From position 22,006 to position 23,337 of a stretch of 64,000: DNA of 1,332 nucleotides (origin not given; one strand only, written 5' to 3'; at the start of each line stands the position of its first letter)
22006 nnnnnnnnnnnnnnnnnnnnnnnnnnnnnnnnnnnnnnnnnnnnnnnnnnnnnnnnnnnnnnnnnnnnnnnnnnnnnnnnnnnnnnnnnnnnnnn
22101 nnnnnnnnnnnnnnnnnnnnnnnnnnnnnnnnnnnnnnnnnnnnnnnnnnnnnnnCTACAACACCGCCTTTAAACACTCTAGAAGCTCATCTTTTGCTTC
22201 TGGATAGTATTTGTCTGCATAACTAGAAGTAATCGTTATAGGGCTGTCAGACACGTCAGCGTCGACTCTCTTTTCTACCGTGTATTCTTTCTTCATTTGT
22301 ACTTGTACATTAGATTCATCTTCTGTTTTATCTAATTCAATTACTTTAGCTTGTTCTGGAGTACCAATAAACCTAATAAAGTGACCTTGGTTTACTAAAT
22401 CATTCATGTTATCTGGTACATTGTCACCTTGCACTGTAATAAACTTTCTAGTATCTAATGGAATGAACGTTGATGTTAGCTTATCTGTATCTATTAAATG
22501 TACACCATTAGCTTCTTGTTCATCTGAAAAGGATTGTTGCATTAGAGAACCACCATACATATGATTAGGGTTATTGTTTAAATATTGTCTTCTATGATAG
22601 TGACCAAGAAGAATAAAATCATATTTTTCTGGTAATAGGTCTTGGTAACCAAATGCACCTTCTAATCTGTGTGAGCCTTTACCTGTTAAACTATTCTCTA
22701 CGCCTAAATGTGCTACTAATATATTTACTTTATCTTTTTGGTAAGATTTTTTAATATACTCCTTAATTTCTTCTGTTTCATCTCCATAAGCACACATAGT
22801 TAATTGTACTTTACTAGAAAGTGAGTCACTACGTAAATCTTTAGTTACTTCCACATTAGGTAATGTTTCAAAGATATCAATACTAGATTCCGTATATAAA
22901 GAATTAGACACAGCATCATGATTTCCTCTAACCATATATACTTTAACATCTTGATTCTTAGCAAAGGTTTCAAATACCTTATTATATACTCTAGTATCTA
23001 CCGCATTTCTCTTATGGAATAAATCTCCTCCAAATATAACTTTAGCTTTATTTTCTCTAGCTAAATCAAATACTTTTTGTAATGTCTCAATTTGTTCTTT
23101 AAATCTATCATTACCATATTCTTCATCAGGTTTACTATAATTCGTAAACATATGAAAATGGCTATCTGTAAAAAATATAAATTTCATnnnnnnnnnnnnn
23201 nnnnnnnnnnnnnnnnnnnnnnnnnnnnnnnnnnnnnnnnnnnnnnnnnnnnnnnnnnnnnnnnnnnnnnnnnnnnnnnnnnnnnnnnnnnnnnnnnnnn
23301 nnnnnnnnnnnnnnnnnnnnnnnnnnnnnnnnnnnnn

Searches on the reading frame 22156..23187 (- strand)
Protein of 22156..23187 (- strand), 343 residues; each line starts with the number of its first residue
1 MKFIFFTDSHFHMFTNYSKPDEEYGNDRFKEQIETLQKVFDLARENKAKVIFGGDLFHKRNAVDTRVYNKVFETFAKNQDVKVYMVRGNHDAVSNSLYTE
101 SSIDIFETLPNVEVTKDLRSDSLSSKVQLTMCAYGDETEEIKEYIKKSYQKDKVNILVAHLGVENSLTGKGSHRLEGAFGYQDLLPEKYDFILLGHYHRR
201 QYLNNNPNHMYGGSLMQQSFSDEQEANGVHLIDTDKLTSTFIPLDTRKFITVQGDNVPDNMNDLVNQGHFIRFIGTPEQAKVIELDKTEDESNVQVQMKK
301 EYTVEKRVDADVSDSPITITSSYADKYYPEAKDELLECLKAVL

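Call 4: search_protein_families(library=pfam, proteins=[window:22156-23187:-], max_evalue=0.01)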
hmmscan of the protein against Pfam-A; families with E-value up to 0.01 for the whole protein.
window:22156-23187:- (343 aa): 2 families
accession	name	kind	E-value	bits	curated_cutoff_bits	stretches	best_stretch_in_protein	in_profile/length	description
PF00149.33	Metallophos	-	2.4e-15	57.9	21.5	1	1-199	1-190/191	Calcineurin-like phosphoesterase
PF12850.12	Metallophos_2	-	2.6e-07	31.2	27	1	1-228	1-145/154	Calcineurin-like phosphoesterase superfamily domain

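Call 15: find_related_loci(query=window:22156-23187:-, collection=viral_contigs, flank=4000)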
Query window:22156-23187:- (343 aa) in viral_contigs; peptide patterns used: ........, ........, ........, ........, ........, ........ (x = any residue, [..] = any of these).
128 stretches matched a pattern; 6 encode a relative of the query (tblastn E <= 1e-3); 6 distinct loci.
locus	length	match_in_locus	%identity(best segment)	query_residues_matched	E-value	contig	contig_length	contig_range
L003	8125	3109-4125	84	1-340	0e+0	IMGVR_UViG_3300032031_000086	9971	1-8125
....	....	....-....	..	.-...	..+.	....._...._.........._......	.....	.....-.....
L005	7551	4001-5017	84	1-340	0e+0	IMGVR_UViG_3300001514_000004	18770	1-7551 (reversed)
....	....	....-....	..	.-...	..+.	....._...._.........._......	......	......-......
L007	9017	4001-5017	83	1-340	0e+0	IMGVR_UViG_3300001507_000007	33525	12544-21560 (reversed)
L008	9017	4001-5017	80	1-343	0e+0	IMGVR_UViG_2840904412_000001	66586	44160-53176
